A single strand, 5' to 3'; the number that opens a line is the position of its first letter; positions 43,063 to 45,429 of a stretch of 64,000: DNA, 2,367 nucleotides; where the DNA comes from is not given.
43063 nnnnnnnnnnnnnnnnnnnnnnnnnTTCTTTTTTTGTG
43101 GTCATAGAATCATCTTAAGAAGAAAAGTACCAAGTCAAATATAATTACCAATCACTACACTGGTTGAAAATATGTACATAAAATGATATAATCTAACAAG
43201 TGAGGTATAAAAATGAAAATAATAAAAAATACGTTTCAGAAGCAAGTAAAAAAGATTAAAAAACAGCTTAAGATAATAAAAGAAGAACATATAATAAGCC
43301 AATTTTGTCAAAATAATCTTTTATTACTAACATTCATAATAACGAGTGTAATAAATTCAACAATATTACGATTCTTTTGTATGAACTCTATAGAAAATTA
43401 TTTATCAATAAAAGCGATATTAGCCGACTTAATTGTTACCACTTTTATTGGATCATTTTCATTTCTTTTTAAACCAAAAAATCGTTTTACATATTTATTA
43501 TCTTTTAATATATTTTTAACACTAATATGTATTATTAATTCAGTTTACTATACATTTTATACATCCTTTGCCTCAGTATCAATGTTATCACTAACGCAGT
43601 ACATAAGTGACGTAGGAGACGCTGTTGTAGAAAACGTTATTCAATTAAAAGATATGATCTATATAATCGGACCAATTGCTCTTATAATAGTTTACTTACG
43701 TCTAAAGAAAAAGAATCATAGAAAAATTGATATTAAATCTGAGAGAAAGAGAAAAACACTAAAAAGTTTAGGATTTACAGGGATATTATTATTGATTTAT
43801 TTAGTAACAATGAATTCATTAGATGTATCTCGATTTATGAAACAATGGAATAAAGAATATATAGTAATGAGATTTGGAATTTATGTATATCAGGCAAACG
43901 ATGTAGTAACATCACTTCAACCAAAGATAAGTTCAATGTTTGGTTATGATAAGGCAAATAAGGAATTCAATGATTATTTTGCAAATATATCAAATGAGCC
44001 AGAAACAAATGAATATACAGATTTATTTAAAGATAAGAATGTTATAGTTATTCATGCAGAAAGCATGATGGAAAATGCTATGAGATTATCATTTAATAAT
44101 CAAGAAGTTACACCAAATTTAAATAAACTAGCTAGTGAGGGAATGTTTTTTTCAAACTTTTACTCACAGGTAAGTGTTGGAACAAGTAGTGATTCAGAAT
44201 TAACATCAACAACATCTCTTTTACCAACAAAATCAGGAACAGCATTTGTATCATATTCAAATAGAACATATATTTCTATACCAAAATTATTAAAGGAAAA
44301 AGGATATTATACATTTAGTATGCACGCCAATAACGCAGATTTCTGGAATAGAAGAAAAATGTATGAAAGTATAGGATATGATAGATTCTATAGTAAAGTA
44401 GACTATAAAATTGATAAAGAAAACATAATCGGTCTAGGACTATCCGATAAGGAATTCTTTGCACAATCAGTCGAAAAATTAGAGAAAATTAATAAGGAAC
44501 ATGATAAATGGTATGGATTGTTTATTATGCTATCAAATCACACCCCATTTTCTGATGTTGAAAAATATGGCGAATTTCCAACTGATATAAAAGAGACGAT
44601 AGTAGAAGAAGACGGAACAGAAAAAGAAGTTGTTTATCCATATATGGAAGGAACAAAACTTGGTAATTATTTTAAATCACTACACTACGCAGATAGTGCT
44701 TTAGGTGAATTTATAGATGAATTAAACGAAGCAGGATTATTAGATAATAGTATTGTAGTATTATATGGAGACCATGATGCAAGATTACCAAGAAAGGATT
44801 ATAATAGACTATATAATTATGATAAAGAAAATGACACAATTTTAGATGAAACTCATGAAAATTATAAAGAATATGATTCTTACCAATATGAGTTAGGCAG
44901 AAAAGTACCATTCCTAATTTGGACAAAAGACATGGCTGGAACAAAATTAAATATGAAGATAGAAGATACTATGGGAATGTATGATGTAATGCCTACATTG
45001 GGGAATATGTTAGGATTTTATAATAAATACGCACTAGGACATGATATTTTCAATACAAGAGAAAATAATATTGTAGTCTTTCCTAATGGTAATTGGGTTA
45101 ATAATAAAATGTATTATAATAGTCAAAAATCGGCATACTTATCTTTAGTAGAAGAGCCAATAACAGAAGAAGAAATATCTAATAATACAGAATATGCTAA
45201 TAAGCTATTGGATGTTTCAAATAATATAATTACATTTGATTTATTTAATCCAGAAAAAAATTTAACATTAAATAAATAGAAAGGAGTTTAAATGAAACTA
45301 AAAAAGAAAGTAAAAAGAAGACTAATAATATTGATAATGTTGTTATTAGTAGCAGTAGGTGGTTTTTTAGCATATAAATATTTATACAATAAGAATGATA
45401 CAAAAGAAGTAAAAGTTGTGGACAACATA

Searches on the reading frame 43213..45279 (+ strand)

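Call 9: search_protein_families(library=pfam, proteins=[window:43213-45279:+], max_evalue=0.00001)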
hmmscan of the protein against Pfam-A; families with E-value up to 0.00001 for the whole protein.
window:43213-45279:+ (688 aa): 1 family
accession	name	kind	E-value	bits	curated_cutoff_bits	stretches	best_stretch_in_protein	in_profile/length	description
PF00884.28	Sulfatase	-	6.5e-40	137.8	25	1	275-601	1-300/301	Sulfatase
